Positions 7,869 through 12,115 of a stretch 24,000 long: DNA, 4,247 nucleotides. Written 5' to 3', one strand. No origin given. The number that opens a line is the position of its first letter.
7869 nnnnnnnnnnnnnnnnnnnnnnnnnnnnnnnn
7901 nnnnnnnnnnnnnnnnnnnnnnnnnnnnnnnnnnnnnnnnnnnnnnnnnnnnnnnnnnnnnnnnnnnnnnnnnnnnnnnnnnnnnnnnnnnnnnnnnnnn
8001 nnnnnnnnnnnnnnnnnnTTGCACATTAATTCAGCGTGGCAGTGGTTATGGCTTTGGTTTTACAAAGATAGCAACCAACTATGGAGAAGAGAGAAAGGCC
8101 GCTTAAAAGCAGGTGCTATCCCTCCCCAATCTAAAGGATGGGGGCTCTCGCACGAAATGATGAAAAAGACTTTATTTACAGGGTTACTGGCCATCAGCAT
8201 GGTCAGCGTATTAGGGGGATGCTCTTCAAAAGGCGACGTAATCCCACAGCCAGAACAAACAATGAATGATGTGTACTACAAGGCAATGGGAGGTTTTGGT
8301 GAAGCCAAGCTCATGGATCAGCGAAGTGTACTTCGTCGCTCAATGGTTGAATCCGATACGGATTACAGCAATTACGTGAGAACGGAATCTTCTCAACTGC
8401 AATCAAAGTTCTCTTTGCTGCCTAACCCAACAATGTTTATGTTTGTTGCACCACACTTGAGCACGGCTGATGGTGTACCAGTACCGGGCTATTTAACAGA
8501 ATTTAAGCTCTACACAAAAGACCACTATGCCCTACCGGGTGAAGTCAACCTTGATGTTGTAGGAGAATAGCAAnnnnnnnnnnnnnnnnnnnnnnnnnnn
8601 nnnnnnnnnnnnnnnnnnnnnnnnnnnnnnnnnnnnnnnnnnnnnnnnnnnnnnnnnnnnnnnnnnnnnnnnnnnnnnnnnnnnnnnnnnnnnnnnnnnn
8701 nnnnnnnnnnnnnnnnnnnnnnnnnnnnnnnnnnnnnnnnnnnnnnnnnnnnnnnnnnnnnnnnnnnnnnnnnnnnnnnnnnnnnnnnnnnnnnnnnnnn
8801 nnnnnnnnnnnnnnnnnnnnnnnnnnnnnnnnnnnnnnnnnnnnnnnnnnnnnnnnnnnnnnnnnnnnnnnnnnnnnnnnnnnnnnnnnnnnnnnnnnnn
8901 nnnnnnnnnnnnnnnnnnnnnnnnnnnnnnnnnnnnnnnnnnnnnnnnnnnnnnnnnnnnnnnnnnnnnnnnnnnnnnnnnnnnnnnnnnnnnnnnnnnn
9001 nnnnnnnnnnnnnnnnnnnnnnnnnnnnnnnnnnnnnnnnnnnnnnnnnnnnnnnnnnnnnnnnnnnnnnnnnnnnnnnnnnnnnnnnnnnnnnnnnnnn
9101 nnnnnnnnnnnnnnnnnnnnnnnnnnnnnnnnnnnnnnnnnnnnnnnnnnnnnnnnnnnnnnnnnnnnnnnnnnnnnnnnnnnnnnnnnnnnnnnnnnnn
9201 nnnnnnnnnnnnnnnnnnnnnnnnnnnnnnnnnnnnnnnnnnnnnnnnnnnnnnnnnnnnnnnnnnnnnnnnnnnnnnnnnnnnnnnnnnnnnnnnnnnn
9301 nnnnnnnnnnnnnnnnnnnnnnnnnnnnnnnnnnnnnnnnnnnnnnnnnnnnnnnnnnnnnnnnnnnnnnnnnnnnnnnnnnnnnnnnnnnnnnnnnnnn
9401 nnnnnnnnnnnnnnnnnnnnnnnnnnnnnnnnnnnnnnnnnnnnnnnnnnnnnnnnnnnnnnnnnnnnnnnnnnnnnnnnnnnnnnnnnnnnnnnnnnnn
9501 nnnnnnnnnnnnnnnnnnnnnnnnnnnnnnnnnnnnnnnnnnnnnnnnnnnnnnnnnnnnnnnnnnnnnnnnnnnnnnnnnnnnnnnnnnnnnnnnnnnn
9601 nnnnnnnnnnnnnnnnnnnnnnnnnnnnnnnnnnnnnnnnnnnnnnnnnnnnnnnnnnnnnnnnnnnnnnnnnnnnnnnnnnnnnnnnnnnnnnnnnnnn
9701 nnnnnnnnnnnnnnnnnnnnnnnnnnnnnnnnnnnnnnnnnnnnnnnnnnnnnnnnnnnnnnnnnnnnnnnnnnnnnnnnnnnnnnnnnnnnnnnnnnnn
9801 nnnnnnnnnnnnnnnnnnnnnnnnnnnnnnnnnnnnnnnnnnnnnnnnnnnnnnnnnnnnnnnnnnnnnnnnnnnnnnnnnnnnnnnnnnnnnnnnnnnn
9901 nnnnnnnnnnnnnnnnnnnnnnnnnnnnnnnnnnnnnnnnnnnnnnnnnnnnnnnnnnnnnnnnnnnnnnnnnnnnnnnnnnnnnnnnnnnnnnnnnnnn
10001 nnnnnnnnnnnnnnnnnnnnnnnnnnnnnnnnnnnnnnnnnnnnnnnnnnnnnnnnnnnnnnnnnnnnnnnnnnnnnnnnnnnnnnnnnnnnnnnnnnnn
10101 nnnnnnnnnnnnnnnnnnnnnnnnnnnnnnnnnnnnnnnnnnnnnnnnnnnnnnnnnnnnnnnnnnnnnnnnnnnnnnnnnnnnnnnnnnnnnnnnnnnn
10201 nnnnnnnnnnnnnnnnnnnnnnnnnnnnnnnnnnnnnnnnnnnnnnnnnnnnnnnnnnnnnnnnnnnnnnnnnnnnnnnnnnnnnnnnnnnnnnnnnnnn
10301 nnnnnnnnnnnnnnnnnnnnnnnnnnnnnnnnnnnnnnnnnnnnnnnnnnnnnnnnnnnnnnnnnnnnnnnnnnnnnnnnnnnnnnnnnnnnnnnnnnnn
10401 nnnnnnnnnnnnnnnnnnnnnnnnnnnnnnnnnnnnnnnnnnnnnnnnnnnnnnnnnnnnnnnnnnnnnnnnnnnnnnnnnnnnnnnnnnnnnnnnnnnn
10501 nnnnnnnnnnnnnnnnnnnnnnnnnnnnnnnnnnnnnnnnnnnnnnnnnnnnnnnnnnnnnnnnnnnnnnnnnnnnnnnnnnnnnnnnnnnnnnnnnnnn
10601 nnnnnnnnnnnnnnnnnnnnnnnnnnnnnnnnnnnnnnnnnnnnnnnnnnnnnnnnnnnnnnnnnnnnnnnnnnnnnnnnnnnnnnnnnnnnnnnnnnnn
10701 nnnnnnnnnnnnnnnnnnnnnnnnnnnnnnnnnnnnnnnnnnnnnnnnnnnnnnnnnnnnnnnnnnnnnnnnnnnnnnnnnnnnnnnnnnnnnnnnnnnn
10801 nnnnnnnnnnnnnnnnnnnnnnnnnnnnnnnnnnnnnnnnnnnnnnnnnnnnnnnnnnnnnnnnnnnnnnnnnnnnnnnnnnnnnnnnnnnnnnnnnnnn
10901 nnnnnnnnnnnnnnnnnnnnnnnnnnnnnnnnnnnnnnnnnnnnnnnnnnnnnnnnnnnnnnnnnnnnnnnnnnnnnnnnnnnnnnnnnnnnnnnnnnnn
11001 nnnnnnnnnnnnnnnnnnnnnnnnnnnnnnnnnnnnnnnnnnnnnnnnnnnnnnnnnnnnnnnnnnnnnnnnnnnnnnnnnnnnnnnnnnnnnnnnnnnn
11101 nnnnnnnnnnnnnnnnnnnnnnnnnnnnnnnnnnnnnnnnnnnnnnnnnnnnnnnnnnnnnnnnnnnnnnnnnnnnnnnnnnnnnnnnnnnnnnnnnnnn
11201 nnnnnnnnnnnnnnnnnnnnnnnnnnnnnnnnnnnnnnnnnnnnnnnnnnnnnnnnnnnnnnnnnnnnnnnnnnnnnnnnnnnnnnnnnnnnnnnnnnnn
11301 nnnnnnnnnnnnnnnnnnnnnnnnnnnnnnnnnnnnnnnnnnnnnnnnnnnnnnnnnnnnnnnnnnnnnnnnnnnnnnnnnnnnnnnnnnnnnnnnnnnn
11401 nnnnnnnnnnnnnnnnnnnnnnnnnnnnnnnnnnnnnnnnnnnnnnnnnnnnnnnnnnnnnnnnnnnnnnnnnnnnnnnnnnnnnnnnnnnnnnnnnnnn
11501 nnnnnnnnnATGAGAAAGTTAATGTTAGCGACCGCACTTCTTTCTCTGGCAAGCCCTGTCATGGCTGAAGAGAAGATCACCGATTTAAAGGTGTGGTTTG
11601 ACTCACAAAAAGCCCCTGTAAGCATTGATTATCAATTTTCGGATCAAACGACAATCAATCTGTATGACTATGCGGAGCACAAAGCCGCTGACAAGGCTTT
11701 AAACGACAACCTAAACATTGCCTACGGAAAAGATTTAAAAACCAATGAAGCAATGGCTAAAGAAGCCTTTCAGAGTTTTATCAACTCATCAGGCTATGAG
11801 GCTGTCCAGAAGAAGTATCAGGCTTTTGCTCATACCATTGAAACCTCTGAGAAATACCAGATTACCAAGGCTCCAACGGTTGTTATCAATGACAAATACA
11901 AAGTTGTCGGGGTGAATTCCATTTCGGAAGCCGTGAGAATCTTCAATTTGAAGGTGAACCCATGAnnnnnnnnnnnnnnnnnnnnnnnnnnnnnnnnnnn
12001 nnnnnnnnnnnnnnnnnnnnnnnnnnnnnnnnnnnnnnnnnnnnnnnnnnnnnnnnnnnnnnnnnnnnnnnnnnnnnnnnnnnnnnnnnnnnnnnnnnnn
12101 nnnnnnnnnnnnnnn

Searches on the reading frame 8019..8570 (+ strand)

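Call 23: search_protein_families(library=ncbifam, proteins=[window:8019-8570:+], max_evalue=0.001)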
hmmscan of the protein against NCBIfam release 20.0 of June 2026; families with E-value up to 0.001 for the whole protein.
window:8019-8570:+ (183 aa): 1 family
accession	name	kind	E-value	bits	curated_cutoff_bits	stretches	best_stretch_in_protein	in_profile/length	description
TIGR03751.1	conj_TIGR03751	hypoth_equivalog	1.6e-28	99.7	77.7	1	61-176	4-123/124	TIGR03751 family conjugal transfer lipoprotein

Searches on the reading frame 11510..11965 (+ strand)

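Call 24: search_protein_families(library=ncbifam, proteins=[window:11510-11965:+], max_evalue=0.001)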
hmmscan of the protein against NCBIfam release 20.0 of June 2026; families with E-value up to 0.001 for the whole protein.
window:11510-11965:+ (151 aa): 2 families
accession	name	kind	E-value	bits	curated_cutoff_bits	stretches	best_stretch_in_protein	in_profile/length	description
TIGR03757.1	conj_TIGR03757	hypoth_equivalog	7.8e-08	32.5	73.2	1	71-145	35-109/113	TIGR03757 family integrating conjugative element protein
TIGR00411.1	redox_disulf_1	equivalog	0.0004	20.4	92.75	1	106-143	39-76/82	MJ0307 family thioredoxin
